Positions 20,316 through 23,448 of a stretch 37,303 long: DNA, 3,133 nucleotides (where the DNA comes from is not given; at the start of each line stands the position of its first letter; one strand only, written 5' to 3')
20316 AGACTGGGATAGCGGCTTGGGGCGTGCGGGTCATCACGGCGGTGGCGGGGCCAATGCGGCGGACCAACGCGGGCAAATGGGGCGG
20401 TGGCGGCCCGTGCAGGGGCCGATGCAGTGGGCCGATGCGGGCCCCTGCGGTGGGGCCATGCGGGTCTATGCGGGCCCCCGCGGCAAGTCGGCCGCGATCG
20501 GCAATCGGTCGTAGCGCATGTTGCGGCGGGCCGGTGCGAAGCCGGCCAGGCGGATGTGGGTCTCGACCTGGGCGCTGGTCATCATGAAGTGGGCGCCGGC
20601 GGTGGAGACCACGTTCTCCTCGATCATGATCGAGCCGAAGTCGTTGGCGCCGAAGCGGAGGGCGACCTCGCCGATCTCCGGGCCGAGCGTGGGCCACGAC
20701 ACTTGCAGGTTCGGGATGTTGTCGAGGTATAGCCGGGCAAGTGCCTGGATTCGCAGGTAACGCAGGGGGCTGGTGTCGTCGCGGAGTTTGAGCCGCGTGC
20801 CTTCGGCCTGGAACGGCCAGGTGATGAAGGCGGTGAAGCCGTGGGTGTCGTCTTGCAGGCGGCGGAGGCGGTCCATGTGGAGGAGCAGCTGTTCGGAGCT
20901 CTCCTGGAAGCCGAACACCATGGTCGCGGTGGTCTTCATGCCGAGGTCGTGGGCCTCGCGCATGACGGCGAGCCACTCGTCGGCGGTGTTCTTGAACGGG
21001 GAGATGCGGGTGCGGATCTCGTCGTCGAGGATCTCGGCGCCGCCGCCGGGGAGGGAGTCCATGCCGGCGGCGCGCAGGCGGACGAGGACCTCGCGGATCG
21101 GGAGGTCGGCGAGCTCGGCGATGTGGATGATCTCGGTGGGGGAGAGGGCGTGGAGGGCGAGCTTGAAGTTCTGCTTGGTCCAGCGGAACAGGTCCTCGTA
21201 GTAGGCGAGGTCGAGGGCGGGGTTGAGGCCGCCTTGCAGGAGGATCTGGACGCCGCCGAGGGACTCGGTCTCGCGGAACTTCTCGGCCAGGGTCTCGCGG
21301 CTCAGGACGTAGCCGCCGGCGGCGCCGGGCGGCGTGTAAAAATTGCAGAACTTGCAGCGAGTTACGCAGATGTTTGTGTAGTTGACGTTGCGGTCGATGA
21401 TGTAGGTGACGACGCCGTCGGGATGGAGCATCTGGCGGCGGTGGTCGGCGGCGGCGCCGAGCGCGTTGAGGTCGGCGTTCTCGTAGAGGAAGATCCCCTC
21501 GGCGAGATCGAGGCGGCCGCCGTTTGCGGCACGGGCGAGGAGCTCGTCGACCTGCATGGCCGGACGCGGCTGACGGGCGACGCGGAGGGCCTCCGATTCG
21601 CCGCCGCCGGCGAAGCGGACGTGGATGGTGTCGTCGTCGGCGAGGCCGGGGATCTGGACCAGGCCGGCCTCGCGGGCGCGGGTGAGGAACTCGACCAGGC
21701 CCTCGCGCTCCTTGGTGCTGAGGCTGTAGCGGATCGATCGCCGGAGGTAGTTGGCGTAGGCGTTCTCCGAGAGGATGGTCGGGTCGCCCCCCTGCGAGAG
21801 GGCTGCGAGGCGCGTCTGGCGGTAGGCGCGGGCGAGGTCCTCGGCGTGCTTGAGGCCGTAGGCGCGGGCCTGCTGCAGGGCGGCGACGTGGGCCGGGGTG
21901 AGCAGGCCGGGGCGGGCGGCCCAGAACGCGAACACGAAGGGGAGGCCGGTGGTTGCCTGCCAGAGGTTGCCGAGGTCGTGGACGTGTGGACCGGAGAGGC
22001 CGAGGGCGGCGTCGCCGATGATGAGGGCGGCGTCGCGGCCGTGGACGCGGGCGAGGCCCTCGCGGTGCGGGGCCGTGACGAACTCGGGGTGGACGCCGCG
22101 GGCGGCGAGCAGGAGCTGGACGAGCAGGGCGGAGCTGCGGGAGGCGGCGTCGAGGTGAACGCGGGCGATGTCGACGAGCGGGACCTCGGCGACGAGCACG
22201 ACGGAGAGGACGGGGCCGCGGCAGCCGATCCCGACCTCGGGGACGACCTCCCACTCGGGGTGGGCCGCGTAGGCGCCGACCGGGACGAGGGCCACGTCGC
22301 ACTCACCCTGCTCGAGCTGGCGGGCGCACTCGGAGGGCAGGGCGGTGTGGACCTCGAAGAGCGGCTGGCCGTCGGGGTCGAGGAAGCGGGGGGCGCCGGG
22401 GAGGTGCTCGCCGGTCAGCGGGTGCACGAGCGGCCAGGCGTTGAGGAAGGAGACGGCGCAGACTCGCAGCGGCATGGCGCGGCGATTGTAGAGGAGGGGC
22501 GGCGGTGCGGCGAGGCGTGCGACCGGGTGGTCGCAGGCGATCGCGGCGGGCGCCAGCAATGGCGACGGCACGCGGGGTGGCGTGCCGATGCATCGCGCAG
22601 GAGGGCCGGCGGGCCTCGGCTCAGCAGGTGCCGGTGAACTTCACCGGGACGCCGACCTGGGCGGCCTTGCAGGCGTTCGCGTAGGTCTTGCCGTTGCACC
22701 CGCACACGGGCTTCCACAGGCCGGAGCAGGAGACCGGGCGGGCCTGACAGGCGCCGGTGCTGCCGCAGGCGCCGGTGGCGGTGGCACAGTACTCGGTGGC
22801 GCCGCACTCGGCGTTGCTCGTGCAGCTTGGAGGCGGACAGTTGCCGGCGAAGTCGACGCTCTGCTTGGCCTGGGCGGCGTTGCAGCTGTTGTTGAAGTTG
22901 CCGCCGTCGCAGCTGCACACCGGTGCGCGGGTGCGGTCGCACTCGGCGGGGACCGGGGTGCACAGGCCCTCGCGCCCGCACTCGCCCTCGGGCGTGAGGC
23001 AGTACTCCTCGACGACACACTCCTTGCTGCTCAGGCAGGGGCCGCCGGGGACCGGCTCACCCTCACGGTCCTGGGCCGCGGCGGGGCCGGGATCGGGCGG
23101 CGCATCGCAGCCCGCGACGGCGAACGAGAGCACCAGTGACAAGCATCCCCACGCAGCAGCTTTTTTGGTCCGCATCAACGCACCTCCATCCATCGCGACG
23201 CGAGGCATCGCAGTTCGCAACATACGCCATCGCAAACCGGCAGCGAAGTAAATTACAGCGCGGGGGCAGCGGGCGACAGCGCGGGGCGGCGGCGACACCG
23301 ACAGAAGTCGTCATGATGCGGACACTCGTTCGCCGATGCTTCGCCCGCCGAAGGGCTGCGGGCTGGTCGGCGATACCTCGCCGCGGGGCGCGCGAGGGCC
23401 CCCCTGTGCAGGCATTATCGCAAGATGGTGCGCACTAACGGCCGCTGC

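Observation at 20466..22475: Single ORF fusing MqnA to a MqnE/MqnC radical-SAM enzyme (futalosine menaquinone pathway)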

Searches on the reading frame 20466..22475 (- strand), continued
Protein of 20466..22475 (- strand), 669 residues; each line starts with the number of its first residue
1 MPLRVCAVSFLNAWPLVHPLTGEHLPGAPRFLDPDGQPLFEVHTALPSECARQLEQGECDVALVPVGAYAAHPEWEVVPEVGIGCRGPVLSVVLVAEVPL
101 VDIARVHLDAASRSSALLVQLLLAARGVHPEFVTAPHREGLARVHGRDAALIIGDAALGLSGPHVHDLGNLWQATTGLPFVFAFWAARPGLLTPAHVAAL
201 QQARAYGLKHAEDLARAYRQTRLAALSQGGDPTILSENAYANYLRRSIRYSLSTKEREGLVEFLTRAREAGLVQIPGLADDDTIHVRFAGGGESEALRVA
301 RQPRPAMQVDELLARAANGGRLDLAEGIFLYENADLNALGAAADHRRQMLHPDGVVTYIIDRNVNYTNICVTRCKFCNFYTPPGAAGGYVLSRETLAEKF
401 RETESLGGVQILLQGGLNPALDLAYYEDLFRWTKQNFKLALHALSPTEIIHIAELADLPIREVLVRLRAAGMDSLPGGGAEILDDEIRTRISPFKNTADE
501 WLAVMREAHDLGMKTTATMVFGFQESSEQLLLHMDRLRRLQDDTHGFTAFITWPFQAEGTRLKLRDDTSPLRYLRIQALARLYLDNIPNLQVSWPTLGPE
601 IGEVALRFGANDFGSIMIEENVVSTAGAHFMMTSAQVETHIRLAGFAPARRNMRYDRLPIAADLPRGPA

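Call 59: search_solved_structures(query=L027:10151-11014:-, max_evalue=0.001)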
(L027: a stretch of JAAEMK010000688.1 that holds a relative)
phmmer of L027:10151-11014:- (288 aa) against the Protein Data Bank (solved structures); distinct sequences matched with E-value up to 0.001: 9.
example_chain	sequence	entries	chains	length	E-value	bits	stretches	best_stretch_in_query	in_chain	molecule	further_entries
2czl_A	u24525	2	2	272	3.4e-74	252.7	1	7-284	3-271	hypothetical protein TTHA1568 | Menaquinone biosynthetic enzyme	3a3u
1zbm_A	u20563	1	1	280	2.4e-46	161.4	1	10-278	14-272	hypothetical protein AF1704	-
7an8_A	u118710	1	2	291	6.8e-06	28.7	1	34-202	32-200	Chorismate dehydratase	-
7an6_A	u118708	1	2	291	7.8e-06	28.5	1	34-202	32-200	Chorismate dehydratase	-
7an7_A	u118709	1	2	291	8.4e-06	28.4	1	33-202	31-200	Chorismate dehydratase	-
2nxo_A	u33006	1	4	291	8.9e-06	28.3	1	34-202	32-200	Hypothetical protein SCO4506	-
7ahr_A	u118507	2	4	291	8.9e-06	28.3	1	34-202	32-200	Chorismate dehydratase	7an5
7ywc_A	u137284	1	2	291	9.1e-06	28.3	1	34-202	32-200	Chorismate dehydratase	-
7an9_A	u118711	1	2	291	9.1e-06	28.2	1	34-202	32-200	Chorismate dehydratase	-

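Call 60: search_solved_structures(query=L027:9117-10154:+, max_evalue=0.001)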
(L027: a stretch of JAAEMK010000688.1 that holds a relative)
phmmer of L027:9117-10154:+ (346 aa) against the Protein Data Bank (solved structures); distinct sequences matched with E-value up to 0.001: 11.
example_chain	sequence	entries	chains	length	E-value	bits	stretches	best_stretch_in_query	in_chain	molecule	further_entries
7ahr_A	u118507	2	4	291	2.7e-33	118.7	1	76-346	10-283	Chorismate dehydratase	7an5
2nxo_A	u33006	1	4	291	3e-33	118.6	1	76-346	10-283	Hypothetical protein SCO4506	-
7an8_A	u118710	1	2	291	7.1e-33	117.3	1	76-346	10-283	Chorismate dehydratase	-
7an9_A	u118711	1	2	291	8.9e-33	117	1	76-346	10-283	Chorismate dehydratase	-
7an7_A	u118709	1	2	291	1.3e-32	116.4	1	76-346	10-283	Chorismate dehydratase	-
7ywc_A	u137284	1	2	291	1.3e-32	116.4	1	76-346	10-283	Chorismate dehydratase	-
7an6_A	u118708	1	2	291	3.4e-32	115.1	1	76-346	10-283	Chorismate dehydratase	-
2i6e_A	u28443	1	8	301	3.8e-21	78.7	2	78-224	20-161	Hypothetical protein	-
6o9a_A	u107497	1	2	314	4.5e-21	78.5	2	78-224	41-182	Chorismate dehydratase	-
1zbm_A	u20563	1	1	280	2.4e-05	26.8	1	88-302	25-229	hypothetical protein AF1704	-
2czl_A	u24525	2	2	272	0.00034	23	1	82-270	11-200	hypothetical protein TTHA1568 | Menaquinone biosynthetic enzyme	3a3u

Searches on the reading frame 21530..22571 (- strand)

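Call 5: search_solved_structures(query=window:21530-22475:-, max_evalue=0.01, show_alignments=3)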
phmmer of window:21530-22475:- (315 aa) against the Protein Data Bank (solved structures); distinct sequences matched with E-value up to 0.01: 9.
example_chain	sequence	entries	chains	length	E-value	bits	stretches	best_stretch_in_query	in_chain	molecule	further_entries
2nxo_A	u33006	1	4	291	1.5e-28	103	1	40-191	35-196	Hypothetical protein SCO4506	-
7ahr_A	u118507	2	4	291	1.5e-28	103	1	40-191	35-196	Chorismate dehydratase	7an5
7ywc_A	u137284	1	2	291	1.6e-28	102.9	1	40-191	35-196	Chorismate dehydratase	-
7an7_A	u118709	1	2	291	1.6e-28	102.9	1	40-191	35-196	Chorismate dehydratase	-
7an6_A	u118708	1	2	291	1.7e-28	102.9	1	40-191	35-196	Chorismate dehydratase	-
7an9_A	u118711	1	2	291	1.7e-28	102.8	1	40-191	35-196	Chorismate dehydratase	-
7an8_A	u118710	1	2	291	3.9e-28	101.6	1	40-191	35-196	Chorismate dehydratase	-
2i6e_A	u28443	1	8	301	2.4e-14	56.3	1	39-264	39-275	Hypothetical protein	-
6o9a_A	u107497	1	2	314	2.9e-14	56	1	40-264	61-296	Chorismate dehydratase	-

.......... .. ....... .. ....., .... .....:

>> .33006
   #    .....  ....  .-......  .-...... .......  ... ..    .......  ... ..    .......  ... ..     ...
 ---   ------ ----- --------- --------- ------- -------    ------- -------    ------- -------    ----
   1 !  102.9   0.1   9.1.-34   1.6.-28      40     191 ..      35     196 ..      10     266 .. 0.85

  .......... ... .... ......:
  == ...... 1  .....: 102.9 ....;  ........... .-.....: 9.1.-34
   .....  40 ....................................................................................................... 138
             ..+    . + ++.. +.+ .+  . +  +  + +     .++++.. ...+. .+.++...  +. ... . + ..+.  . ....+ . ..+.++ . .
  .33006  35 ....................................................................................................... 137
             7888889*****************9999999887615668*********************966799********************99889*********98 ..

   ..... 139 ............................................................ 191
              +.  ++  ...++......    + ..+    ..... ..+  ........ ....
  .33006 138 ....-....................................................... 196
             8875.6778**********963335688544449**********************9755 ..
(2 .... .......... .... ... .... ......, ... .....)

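Call 6: search_protein_families(library=ncbifam, proteins=[window:21530-22571:-], max_evalue=10)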
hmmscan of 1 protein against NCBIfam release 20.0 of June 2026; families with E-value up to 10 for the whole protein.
window:21530-22571:- (347 aa): 0 families

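Call 37: search_solved_structures(query=window:21530-22475:-, max_evalue=10)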
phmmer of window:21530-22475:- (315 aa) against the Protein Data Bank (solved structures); distinct sequences matched with E-value up to 10: 9.
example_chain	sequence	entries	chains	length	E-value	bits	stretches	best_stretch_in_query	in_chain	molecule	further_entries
2nxo_A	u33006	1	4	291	1.5e-28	103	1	40-191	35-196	Hypothetical protein SCO4506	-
7ahr_A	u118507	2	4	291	1.5e-28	103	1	40-191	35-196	Chorismate dehydratase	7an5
7ywc_A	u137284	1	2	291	1.6e-28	102.9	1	40-191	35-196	Chorismate dehydratase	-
7an7_A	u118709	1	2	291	1.6e-28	102.9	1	40-191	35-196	Chorismate dehydratase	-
7an6_A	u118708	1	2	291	1.7e-28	102.9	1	40-191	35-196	Chorismate dehydratase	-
7an9_A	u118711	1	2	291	1.7e-28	102.8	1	40-191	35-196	Chorismate dehydratase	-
7an8_A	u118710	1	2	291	3.9e-28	101.6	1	40-191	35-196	Chorismate dehydratase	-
2i6e_A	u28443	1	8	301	2.4e-14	56.3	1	39-264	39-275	Hypothetical protein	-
6o9a_A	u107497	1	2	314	2.9e-14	56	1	40-264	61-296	Chorismate dehydratase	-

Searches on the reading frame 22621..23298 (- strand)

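Call 55: search_protein_families(library=pfam, proteins=[window:22621-23298:-], max_evalue=0.01)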
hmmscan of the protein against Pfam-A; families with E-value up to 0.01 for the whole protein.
window:22621-23298:- (225 aa): 2 families
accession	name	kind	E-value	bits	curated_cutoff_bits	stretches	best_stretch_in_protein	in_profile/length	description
PF00050.26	Kazal_1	-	5.4e-09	36.4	21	1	184-211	1-29/49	Kazal-type serine protease inhibitor domain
PF07648.20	Kazal_2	-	4.7e-05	23.8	22.8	1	190-211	5-27/48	Kazal-type serine protease inhibitor domain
